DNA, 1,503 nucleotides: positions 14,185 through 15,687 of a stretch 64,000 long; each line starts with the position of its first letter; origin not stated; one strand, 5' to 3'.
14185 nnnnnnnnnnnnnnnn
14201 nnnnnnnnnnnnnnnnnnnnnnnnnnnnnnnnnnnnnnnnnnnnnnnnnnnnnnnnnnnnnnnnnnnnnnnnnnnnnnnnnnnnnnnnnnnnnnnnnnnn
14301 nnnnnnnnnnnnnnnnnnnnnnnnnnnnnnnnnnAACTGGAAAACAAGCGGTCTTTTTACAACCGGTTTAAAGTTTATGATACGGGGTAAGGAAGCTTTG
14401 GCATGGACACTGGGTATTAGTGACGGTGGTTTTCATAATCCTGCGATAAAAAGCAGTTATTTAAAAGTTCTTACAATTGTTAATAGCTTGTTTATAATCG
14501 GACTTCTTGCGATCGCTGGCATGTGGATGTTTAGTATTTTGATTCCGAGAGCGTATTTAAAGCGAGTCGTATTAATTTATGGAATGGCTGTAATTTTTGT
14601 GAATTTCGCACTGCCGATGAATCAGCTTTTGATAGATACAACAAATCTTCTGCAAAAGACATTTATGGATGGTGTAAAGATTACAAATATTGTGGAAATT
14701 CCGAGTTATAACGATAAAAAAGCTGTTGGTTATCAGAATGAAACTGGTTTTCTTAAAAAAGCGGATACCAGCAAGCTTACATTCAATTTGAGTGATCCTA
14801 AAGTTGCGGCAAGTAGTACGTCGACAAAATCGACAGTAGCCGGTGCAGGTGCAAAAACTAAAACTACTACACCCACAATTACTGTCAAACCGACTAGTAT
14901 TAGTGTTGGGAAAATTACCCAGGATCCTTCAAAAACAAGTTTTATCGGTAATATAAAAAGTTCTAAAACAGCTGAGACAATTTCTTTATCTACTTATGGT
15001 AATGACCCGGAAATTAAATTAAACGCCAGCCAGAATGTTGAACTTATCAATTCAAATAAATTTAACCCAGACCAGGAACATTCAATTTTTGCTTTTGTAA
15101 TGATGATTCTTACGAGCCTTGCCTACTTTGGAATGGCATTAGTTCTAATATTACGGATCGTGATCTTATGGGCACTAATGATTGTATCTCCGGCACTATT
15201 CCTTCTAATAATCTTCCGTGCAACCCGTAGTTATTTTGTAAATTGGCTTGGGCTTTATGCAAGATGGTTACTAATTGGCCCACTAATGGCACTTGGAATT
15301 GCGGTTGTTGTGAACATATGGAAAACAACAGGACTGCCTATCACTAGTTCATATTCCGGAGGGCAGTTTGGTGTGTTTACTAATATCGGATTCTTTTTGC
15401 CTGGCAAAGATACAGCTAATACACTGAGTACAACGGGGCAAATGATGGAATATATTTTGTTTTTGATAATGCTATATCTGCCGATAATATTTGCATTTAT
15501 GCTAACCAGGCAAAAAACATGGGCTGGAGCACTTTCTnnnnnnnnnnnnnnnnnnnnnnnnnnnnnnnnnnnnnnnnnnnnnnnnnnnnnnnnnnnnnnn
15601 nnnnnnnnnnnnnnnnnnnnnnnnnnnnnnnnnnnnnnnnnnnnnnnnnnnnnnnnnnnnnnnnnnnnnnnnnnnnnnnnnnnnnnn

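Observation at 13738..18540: Orphan VirB6-like + three VirB2/TrbC-type pilin genes, including a tandem double pilin, with no T4SS ATPase nearby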

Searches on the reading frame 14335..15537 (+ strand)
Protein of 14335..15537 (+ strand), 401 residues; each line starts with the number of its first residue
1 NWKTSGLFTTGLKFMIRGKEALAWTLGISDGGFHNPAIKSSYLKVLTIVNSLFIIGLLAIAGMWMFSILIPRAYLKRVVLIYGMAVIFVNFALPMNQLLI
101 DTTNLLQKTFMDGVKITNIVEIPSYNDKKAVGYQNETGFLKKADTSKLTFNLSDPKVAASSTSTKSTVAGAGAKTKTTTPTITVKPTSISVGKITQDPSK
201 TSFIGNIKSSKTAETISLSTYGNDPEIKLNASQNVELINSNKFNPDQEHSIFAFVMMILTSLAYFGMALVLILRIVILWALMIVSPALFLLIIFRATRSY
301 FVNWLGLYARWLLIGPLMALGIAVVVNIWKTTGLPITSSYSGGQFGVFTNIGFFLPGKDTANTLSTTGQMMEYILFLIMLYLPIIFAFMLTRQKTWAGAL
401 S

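Call 66: search_dna_similar(query=window:14335-15537:+, collection=plasmids, mode=protein, max_evalue=1, max_rows=15)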
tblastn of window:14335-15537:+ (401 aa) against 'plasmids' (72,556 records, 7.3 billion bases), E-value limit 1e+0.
No match.
